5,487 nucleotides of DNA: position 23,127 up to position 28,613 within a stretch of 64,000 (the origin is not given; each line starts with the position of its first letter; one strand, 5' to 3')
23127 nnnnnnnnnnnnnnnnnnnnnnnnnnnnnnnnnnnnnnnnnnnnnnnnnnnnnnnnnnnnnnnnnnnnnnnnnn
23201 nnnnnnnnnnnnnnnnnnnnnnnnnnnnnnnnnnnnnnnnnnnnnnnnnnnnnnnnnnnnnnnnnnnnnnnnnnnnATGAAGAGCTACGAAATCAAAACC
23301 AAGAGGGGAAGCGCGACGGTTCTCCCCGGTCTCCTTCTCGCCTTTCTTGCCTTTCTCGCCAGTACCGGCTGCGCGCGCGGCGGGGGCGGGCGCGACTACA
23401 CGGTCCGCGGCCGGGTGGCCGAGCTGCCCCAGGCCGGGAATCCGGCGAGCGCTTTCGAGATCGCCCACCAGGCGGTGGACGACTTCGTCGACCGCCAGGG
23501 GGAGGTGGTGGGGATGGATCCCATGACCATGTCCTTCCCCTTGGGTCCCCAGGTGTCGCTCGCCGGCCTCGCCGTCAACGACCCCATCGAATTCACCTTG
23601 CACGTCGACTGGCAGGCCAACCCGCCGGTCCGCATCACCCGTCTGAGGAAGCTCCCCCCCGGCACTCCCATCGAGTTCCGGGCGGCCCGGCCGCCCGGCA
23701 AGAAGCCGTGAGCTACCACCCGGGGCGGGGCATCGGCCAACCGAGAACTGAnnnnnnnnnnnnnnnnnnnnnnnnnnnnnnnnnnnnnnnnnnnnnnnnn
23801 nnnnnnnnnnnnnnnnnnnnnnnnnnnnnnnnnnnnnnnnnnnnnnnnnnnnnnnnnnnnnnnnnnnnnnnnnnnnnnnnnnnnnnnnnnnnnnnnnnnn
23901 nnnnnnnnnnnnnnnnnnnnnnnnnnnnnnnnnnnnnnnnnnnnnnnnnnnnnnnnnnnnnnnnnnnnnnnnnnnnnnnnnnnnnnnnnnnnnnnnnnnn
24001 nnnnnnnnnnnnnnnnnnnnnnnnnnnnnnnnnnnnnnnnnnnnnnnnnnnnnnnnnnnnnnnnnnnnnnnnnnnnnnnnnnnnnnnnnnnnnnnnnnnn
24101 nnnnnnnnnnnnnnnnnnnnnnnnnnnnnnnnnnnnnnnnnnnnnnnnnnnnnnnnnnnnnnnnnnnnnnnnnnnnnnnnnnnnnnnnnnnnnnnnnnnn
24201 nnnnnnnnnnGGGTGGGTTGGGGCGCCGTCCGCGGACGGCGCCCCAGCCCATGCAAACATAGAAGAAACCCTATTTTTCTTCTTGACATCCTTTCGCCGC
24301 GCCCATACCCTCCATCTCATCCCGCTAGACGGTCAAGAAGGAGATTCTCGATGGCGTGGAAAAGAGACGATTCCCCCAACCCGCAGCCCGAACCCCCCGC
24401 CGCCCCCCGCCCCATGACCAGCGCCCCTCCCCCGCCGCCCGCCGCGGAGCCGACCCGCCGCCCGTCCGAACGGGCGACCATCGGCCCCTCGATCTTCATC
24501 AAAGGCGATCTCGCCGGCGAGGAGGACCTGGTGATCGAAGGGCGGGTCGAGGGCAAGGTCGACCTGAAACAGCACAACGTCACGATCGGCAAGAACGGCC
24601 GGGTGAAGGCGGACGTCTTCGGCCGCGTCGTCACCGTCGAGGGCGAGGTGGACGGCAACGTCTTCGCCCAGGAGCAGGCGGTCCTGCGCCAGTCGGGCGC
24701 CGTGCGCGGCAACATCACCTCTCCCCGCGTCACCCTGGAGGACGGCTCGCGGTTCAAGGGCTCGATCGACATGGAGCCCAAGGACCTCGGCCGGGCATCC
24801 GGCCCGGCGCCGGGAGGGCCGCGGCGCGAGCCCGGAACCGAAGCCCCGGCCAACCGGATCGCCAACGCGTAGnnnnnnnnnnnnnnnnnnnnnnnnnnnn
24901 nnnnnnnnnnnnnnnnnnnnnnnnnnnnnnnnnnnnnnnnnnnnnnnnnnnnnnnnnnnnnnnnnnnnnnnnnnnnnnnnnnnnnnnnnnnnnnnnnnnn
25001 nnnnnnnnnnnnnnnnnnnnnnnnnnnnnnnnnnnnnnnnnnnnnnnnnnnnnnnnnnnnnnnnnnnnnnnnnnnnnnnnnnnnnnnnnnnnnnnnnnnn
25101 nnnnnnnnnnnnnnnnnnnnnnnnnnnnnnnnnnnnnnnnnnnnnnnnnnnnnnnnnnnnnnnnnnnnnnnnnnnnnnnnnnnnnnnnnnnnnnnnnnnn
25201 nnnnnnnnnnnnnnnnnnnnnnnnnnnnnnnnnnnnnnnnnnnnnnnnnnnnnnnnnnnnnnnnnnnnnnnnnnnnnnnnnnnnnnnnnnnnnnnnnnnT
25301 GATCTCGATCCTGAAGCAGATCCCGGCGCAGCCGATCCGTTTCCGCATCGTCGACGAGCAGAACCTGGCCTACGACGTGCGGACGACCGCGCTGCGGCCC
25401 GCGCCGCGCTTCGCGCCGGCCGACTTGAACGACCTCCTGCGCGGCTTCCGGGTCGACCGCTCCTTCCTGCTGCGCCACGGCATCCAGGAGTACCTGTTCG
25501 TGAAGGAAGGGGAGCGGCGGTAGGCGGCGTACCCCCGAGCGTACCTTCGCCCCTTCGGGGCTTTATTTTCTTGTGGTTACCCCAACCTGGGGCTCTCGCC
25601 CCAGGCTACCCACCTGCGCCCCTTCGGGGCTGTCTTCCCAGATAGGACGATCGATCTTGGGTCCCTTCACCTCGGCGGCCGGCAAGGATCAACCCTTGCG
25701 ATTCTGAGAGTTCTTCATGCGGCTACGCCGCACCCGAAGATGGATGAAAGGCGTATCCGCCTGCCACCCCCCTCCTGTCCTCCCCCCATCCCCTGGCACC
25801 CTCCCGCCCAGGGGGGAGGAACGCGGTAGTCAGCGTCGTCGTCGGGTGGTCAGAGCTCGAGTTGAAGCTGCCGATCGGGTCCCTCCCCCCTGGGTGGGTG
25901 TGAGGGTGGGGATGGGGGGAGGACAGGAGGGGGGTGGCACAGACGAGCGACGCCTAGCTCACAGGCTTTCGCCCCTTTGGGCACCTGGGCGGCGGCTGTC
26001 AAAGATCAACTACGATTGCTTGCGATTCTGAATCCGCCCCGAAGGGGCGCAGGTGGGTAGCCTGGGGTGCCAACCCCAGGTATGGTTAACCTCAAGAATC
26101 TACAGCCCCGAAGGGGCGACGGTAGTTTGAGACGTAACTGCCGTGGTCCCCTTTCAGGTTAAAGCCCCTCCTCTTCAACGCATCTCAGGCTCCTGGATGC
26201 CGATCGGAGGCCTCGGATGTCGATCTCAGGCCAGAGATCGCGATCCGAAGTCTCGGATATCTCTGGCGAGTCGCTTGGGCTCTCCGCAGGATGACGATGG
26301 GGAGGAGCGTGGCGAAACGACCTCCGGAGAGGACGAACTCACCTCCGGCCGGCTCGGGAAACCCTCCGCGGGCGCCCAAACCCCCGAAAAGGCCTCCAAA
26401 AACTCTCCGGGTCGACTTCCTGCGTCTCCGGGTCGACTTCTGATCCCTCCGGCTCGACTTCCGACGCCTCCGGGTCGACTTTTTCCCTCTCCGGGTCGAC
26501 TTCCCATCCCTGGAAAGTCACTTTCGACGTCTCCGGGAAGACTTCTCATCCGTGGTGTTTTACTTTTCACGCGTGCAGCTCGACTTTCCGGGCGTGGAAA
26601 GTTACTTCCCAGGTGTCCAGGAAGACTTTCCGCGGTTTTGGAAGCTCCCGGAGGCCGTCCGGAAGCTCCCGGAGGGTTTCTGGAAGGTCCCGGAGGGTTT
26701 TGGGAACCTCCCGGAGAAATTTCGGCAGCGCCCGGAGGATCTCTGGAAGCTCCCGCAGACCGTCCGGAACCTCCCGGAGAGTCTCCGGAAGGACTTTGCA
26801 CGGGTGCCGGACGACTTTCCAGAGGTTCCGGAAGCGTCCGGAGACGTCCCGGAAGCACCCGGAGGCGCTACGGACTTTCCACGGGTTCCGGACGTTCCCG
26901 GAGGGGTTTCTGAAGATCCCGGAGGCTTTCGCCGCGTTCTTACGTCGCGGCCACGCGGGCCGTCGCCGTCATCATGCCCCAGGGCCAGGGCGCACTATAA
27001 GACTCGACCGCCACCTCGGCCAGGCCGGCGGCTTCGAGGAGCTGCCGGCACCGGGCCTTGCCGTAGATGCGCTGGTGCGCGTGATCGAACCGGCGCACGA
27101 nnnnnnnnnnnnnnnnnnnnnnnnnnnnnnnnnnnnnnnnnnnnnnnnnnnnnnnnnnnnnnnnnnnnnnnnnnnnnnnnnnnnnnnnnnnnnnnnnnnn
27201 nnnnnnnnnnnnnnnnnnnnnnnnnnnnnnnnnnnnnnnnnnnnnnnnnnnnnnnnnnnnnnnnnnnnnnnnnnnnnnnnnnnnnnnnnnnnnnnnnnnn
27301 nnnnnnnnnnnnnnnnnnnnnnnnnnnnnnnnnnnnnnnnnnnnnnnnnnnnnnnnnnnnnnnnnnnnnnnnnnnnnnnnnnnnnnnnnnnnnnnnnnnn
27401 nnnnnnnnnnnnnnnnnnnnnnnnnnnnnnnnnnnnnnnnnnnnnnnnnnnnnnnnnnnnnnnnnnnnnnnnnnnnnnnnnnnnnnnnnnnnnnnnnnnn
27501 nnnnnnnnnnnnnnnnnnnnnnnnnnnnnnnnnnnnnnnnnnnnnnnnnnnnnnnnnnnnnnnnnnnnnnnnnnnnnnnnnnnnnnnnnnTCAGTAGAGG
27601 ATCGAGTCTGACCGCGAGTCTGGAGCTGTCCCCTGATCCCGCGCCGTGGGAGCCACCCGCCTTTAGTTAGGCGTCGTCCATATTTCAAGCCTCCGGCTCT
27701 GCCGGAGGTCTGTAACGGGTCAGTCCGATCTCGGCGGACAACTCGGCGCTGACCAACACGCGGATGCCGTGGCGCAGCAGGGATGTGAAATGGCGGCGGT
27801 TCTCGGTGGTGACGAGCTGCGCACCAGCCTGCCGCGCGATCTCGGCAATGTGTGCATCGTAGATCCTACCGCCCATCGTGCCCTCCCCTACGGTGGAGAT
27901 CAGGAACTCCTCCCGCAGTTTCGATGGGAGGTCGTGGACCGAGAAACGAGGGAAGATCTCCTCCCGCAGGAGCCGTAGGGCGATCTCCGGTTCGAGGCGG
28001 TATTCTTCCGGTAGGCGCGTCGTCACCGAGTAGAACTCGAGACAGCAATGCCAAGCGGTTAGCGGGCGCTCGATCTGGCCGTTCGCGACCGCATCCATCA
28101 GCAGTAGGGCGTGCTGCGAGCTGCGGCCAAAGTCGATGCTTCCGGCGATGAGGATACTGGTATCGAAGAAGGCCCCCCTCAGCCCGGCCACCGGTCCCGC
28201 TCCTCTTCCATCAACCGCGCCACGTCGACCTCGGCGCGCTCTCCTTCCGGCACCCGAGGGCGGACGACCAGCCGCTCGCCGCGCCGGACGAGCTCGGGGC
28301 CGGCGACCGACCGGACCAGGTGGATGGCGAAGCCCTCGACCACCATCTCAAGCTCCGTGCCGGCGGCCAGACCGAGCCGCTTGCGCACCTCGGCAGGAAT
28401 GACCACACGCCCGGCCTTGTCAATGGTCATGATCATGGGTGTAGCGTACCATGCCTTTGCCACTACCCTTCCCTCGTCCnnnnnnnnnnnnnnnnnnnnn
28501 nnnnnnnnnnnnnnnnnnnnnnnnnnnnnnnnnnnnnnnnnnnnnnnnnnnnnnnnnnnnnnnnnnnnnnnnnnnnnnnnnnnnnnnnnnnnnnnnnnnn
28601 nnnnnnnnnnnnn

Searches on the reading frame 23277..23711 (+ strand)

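Call 53: search_protein_families(library=pfam, proteins=[window:23277-23711:+], max_evalue=0.0001)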
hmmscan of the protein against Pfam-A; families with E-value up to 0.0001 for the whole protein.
window:23277-23711:+ (144 aa): 1 family
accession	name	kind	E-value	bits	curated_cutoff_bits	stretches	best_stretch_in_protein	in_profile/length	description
PF11604.15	CusF_Ec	-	1.3e-06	28.5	27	1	78-109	28-59/72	Copper binding periplasmic protein CusF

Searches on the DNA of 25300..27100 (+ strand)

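Call 35: search_rna_families(source=window, start=25300, end=27100, threshold=evalue, max_evalue=1)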
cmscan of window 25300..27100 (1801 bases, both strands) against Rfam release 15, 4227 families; matches with E-value up to 1: 9.
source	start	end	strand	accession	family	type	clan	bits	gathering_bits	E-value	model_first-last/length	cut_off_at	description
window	25586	25631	+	RF01687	Acido-Lenti-1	Gene; sRNA;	-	47.7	37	3.1e-09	1-46/46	no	Acido-Lenti-1 RNA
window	26035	26080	-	RF01687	Acido-Lenti-1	Gene; sRNA;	-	41.1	37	1.9e-07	1-46/46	no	Acido-Lenti-1 RNA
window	25763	25938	-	RF04132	mir-4436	Gene; miRNA;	-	30.4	74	0.00069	1-85/85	no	mir-4436 microRNA precursor family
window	26636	26762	-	RF00514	His_leader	Cis-reg; leader;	-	21.8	49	0.95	1-126/126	no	Histidine operon leader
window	25778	25923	+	RF03406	mir-3099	Gene; miRNA;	-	20.7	95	0.56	1-84/84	no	mir-3099 microRNA precursor family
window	25778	25923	-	RF03406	mir-3099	Gene; miRNA;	-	20.4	95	0.68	1-84/84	no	mir-3099 microRNA precursor family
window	25882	25925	+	RF02795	Pab91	Gene; snRNA; snoRNA; HACA-box;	-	20.4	71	0.95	1-57/57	no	Pab91 RNA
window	25776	25819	-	RF02795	Pab91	Gene; snRNA; snoRNA; HACA-box;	-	20.4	71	0.98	1-57/57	no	Pab91 RNA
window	26685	26940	+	RF02357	RNaseP-T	Gene; ribozyme;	CL00002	17.3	60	0.56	1-208/208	no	RNaseP truncated form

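Call 83: search_rna_families(sources=[L086, L087, L088, L089, L092, L093, L094, L095, L096, L097, L098, L099, L100, L101, L102, L103, L105, L106, L107, L108], threshold=gathering)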
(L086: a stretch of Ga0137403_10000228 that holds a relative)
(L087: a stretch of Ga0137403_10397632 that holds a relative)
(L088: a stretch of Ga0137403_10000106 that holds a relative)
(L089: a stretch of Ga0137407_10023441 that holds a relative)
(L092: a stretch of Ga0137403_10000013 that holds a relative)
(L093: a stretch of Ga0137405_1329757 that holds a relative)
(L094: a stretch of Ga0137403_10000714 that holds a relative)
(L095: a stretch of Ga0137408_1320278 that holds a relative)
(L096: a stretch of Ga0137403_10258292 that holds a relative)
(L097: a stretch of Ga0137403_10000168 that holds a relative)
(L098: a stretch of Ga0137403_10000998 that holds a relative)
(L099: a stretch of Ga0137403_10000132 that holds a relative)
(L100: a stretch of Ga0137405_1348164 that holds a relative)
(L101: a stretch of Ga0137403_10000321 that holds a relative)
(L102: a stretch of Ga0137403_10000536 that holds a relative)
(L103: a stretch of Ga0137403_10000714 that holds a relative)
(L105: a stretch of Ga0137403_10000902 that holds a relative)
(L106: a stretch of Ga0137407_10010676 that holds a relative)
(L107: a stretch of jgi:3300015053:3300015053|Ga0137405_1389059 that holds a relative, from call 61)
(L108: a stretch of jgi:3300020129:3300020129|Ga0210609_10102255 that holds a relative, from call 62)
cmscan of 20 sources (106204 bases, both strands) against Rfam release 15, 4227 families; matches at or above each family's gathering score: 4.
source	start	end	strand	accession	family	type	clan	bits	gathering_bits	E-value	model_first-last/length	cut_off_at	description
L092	2123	2209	+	RF00005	tRNA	Gene; tRNA;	CL00001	58.3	29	8.4e-10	1-71/71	no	tRNA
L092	2022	2108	+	RF00005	tRNA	Gene; tRNA;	CL00001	56.8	29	2.3e-09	1-71/71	no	tRNA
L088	5999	6044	+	RF01687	Acido-Lenti-1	Gene; sRNA;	-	46.4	37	4.1e-07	1-46/46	no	Acido-Lenti-1 RNA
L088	5855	5900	-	RF01687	Acido-Lenti-1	Gene; sRNA;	-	45.8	37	6.2e-07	1-46/46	no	Acido-Lenti-1 RNA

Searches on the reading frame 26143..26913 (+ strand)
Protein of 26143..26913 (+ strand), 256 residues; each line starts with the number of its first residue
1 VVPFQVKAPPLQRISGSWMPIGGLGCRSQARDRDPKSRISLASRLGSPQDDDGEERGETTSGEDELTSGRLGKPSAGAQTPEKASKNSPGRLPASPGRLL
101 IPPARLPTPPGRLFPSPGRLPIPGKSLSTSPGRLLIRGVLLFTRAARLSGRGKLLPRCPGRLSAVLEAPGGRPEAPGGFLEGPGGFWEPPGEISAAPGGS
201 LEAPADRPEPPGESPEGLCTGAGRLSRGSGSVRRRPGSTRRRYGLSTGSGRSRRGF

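Call 60: find_homologous_proteins(query=window:26143-26913:+, max_evalue=0.001)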
Query window:26143-26913:+ (256 aa): 3 proteins with E <= 0.001 among 7293 candidates.
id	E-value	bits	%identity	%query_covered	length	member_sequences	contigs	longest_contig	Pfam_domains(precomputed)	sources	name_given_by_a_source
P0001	3.0e-11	62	59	31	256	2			-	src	-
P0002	3.9e-7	48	42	52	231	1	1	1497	-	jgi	-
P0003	3.3e-5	42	57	21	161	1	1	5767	-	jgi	-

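Call 61: find_encoding_contigs(protein=P0003, flank=6000, max_places=4)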
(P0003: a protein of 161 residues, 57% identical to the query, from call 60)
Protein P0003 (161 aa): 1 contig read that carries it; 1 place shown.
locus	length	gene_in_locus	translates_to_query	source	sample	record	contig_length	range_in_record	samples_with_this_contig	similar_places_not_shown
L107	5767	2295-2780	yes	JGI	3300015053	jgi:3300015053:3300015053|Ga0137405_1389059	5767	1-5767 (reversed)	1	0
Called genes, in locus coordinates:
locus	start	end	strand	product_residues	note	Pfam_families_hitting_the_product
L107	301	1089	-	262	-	-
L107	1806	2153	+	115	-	-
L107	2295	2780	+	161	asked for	-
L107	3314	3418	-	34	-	-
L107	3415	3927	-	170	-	-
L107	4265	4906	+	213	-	-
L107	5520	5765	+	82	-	?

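Call 62: find_encoding_contigs(protein=P0002, flank=6000, max_places=4)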
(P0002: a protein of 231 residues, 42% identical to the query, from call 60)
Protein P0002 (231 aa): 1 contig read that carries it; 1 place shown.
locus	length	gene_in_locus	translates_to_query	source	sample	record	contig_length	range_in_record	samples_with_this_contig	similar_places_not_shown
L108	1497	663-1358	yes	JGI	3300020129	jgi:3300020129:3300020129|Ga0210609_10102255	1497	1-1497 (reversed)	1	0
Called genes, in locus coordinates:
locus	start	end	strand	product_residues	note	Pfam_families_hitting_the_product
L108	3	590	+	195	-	?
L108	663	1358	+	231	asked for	-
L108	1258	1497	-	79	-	?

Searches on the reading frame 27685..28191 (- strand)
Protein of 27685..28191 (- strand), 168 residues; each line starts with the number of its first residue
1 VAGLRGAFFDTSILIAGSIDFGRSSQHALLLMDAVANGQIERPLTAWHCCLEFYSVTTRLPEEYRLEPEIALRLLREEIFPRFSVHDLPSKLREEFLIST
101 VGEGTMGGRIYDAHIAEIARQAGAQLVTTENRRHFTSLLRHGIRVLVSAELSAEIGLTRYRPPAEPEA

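Call 9: search_protein_families(library=pfam, proteins=[window:27685-28191:-], max_evalue=0.01)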
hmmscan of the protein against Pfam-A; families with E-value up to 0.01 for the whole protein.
window:27685-28191:- (168 aa): 2 families
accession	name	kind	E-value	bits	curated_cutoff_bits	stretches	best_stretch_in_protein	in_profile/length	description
PF13470.12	PIN_3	-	4.3e-07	31.2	27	1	8-133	3-115/115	PIN domain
PF01850.27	PIN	-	8.2e-06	26.9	23.6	1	8-133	2-113/120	PIN domain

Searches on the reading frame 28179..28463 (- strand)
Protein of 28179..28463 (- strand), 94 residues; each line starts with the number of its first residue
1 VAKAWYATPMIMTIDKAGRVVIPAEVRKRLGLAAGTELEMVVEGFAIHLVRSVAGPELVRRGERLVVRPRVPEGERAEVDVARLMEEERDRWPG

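Call 9: search_protein_families(library=pfam, proteins=[window:28179-28463:-], max_evalue=0.01)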
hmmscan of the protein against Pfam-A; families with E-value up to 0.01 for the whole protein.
window:28179-28463:- (94 aa): 2 families
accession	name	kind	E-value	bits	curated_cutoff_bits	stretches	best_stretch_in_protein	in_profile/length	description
PF04014.23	MazE_antitoxin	-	5.1e-11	42.8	24.7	1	12-44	2-34/48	Antidote-toxin recognition MazE, bacterial antitoxin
PF02381.23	MraZ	-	0.0015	18.9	23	1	13-49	9-41/72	MraZ protein, putative antitoxin-like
